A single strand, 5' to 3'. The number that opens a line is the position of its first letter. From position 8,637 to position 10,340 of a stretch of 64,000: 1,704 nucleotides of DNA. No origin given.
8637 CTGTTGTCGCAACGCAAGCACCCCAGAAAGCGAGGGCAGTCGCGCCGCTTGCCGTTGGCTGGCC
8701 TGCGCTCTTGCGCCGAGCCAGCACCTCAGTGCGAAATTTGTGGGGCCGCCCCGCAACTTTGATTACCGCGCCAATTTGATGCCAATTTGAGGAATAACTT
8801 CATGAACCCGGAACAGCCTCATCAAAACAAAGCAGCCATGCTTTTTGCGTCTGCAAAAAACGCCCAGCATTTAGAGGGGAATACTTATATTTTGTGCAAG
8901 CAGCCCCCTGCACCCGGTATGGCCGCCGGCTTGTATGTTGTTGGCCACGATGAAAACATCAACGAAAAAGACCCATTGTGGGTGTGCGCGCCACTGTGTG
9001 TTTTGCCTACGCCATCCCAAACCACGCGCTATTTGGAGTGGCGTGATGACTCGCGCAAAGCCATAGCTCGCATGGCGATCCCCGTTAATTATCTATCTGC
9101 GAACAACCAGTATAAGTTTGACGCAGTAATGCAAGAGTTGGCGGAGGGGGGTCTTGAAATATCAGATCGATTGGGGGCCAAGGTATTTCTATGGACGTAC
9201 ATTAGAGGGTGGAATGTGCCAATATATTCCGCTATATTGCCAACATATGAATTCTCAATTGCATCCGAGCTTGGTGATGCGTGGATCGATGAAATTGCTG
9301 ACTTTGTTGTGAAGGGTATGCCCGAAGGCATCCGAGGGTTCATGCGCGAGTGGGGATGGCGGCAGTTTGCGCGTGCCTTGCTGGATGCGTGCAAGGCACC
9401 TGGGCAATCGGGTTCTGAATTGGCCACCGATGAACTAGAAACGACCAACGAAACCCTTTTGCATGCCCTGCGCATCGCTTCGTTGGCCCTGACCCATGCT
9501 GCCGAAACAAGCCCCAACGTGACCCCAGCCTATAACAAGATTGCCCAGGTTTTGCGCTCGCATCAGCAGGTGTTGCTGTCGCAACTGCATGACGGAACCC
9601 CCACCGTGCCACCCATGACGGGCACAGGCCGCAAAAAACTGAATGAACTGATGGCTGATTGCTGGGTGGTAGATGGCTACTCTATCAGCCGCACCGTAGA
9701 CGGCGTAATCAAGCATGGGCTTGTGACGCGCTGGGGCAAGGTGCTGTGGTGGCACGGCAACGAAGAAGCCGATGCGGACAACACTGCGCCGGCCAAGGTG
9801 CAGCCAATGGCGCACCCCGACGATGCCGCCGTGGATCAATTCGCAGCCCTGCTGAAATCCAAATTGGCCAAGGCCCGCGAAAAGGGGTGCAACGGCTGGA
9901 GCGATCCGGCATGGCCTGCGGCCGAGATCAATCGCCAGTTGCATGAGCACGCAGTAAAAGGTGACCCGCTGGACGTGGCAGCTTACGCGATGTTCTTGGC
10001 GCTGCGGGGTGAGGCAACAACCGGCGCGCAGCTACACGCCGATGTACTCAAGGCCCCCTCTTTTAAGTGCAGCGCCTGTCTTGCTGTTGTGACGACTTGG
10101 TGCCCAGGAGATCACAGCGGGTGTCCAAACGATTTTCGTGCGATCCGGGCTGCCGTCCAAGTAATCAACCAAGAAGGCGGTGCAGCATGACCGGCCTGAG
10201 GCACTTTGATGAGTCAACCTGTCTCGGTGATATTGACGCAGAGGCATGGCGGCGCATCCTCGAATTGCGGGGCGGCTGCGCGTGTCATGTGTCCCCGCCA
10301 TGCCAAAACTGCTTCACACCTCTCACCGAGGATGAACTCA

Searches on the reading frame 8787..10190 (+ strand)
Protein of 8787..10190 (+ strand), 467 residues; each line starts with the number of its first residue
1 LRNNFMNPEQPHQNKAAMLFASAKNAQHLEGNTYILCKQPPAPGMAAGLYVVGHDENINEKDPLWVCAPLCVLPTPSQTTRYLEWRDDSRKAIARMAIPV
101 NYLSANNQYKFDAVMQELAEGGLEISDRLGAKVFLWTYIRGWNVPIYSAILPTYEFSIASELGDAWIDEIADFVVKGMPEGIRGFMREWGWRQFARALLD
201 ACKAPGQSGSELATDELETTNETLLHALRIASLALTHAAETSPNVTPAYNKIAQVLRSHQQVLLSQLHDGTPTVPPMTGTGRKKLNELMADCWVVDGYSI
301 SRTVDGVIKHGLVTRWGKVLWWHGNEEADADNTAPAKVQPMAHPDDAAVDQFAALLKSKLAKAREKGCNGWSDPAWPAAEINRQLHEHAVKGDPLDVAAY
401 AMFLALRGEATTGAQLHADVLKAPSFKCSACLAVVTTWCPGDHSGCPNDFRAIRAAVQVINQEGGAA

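Call 51: search_protein_families(library=phrogs, proteins=[window:8787-10190:+], max_evalue=0.0001)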
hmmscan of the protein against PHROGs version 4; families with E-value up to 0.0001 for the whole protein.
window:8787-10190:+ (467 aa): 5 families
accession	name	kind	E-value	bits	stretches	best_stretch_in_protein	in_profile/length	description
phrog_8298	-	unknown function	5.9e-11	43.4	1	333-410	25-103/107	-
phrog_16645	-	unknown function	1e-07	32.9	1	345-414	15-85/227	-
phrog_4838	-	unknown function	3.2e-07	31.5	1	331-414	99-185/234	-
phrog_5040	-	unknown function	1.2e-06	29.5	1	337-409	23-95/150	-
phrog_16519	-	unknown function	1.4e-05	25.5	1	336-411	124-202/324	-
